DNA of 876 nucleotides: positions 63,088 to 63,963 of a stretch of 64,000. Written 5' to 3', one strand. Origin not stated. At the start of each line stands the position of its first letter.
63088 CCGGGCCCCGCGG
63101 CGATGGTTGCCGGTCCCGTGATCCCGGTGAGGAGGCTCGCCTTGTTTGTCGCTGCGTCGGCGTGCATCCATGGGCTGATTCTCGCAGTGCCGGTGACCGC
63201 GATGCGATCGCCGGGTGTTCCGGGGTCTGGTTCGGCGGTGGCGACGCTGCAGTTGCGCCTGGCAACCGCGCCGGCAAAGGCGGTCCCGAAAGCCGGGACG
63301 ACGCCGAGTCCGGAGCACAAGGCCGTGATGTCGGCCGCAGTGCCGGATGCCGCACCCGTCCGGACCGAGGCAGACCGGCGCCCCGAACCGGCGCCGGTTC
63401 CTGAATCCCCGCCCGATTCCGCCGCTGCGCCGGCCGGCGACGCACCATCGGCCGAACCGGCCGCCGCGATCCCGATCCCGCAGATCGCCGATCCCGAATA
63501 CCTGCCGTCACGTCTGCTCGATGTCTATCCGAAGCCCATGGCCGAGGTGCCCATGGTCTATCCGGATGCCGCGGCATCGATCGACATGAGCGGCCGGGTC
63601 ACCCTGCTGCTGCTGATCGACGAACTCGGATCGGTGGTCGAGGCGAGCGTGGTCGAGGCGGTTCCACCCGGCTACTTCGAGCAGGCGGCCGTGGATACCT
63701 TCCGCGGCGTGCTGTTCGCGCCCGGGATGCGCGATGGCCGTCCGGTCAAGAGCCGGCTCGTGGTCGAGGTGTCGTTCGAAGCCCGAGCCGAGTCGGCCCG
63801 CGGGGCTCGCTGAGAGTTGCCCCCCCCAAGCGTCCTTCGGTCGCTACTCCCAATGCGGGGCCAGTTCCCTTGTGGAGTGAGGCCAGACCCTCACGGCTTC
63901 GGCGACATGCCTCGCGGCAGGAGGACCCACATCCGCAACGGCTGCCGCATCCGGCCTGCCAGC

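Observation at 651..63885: Dense family of 70-120 bp two-hairpin intergenic repeats (13 copies plus one remnant in 64 kb)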

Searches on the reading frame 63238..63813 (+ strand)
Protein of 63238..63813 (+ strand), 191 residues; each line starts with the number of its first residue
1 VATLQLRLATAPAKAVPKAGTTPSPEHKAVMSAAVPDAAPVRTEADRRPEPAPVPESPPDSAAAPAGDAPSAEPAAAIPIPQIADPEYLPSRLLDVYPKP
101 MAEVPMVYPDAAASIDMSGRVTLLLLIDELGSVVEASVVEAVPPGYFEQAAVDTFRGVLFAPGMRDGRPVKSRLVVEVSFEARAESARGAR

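Call 81: search_protein_families(library=pfam, proteins=[window:63238-63813:+], max_evalue=0.00001)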
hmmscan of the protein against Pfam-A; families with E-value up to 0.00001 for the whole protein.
window:63238-63813:+ (191 aa): 1 family
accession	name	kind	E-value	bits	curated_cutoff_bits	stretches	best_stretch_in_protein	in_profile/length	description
PF03544.19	TonB_C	-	2.8e-13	50.6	24.6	1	106-181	3-78/79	Gram-negative bacterial TonB protein C-terminal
